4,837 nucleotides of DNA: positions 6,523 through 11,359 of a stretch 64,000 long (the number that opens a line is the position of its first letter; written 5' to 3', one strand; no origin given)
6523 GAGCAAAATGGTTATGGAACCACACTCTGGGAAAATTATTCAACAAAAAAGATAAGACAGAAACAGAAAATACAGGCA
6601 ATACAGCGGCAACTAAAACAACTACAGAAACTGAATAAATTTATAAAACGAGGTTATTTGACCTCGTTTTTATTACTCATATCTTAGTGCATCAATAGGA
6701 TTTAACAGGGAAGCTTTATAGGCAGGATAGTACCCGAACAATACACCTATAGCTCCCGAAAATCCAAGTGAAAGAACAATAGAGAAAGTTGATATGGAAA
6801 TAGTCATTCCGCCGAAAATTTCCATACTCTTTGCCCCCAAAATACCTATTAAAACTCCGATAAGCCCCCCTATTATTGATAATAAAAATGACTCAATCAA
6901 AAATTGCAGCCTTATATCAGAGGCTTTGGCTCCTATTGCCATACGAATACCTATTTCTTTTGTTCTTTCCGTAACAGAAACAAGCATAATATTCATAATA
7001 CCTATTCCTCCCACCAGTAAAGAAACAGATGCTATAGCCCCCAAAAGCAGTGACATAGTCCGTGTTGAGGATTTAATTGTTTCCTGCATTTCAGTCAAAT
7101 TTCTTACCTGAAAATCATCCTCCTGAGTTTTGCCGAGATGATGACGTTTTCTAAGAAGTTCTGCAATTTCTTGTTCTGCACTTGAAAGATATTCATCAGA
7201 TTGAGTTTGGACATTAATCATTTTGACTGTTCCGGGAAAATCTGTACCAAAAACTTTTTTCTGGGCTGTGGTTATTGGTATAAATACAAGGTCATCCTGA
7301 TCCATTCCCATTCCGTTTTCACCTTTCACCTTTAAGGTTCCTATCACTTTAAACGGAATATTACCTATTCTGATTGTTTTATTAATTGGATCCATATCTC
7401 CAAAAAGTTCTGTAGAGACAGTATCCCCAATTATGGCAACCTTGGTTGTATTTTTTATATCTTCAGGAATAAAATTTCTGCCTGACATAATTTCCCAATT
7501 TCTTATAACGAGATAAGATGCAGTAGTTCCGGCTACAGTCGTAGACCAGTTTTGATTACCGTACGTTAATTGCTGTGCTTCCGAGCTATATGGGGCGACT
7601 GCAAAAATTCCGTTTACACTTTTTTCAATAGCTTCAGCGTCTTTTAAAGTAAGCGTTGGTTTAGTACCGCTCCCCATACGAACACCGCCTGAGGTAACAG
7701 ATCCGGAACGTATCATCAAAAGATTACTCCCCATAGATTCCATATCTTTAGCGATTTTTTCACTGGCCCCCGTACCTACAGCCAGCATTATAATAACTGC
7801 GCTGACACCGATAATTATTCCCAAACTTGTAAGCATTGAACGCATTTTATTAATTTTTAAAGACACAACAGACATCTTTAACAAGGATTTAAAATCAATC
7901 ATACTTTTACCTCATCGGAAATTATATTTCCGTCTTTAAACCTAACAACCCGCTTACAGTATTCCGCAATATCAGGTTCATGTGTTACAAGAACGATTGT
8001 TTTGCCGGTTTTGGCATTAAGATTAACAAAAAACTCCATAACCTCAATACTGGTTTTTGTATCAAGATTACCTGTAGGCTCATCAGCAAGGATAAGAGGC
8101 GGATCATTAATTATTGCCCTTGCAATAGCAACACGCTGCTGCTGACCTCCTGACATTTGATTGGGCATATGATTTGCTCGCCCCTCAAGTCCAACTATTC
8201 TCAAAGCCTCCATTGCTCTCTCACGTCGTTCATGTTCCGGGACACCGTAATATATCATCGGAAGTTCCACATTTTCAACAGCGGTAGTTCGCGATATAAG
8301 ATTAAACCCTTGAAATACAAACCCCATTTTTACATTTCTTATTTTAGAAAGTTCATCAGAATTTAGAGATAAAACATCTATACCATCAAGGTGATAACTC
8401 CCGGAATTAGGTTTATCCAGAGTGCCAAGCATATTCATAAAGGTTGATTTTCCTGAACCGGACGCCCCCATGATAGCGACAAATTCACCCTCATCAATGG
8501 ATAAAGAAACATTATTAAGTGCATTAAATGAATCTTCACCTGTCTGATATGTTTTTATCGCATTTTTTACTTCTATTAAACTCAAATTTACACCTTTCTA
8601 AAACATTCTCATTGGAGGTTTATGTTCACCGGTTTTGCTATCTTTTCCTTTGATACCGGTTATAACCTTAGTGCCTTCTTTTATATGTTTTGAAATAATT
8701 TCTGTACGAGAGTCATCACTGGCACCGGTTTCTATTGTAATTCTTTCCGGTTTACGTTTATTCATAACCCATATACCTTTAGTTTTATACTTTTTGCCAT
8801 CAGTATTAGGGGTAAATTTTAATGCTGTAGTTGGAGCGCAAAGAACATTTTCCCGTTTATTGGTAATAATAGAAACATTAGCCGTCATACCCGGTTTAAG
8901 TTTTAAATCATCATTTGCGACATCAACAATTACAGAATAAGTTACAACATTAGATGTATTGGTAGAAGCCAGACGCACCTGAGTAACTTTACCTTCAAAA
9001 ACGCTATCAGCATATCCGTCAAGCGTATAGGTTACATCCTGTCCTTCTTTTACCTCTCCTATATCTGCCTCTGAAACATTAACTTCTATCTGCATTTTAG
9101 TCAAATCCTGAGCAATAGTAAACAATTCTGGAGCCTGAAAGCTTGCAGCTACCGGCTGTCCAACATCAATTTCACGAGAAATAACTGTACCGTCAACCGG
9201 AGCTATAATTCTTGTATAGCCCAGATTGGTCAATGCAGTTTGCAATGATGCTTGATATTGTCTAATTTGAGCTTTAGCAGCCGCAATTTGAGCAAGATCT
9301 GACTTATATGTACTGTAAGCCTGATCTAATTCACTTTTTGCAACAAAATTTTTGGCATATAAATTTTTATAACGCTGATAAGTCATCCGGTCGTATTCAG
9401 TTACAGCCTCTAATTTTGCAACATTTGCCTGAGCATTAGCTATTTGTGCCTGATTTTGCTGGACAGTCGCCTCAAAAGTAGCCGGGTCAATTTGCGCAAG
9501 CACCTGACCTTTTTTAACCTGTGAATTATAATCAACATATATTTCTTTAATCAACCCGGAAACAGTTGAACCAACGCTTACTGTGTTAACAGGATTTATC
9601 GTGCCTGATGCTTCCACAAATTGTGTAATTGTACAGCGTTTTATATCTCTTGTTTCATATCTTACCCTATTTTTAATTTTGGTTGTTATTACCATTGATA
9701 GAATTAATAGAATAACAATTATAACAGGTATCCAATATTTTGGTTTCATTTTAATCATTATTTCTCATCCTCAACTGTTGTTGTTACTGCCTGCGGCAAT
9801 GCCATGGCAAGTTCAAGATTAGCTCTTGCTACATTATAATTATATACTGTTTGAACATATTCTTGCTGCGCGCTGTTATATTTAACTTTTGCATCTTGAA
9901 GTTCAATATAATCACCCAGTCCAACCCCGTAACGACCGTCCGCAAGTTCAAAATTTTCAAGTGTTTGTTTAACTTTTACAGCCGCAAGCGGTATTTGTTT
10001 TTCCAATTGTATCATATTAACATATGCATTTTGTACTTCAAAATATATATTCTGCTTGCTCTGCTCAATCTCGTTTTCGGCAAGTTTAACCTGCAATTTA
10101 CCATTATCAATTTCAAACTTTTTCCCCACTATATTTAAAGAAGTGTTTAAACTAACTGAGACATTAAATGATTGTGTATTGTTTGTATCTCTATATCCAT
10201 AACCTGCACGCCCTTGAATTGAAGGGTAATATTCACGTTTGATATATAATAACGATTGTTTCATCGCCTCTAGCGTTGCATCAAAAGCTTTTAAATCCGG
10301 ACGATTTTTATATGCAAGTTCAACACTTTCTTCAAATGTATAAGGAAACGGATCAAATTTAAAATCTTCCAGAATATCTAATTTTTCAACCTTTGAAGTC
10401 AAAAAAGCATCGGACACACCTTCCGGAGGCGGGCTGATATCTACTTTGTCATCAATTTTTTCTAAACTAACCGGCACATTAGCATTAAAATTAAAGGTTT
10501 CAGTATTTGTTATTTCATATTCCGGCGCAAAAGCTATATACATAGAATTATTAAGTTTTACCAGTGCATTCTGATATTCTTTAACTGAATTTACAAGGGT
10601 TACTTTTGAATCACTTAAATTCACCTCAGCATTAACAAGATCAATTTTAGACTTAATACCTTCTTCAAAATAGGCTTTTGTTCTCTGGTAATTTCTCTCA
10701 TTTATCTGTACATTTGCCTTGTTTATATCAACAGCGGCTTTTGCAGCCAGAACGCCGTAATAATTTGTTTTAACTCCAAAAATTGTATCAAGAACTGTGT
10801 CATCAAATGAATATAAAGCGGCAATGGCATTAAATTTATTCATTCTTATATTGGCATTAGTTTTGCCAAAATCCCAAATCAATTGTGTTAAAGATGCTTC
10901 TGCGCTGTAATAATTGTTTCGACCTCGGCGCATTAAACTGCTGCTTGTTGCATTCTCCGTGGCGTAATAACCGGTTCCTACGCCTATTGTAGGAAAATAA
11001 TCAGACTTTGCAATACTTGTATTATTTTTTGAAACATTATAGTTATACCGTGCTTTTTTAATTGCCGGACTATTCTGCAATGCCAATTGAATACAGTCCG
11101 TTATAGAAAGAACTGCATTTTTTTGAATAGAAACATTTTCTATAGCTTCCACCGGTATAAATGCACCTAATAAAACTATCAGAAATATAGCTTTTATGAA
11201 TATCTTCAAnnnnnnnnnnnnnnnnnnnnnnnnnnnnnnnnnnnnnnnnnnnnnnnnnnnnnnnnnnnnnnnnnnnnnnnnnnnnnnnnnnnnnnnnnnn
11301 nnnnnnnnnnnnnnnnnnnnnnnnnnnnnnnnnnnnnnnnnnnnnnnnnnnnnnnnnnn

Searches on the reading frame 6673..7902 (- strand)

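Call 65: search_protein_families(library=pfam, proteins=[window:6673-7902:-], max_evalue=0.00001)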
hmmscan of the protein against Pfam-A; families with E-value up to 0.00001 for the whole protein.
window:6673-7902:- (409 aa): 2 families
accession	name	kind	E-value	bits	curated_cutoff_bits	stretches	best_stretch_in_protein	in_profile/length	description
PF12704.14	MacB_PCD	-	4.4e-49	168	27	1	22-248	1-206/207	MacB-like periplasmic core domain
PF02687.27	FtsX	-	2.7e-20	73.1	25.5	1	289-401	2-119/120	FtsX-like permease C-terminal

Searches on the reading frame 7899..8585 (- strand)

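Call 65: search_protein_families(library=pfam, proteins=[window:7899-8585:-], max_evalue=0.00001)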
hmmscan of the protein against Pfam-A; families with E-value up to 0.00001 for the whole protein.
window:7899-8585:- (228 aa): 2 families
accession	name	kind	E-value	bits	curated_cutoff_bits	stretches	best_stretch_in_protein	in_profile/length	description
PF00005.33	ABC_tran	-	1.9e-34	119.7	25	1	23-171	1-136/137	ABC transporter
PF13304.12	AAA_21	-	1.3e-06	29.1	27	0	141-204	235-300/304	AAA domain, putative AbiEii toxin, Type IV TA system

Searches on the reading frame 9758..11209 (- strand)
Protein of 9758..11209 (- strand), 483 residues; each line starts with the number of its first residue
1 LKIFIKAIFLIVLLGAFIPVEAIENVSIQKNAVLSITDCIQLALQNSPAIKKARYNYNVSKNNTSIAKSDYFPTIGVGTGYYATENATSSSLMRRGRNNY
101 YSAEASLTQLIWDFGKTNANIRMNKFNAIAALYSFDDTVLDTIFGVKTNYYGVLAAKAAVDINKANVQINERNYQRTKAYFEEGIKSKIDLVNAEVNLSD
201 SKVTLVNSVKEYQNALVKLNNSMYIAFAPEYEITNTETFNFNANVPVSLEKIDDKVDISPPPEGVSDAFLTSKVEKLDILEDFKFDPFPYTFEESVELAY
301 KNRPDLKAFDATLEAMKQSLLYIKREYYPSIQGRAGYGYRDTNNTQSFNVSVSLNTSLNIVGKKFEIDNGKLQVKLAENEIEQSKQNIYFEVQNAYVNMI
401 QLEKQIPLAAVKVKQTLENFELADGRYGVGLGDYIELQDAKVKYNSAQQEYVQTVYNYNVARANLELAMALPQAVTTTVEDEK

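Call 65: search_protein_families(library=pfam, proteins=[window:9758-11209:-], max_evalue=0.00001)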
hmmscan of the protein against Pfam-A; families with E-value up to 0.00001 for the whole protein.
window:9758-11209:- (483 aa): 1 family
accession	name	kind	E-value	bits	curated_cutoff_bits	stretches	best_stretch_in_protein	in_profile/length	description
PF02321.23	OEP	-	5.8e-68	228.8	22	2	38-222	3-185/187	Outer membrane efflux protein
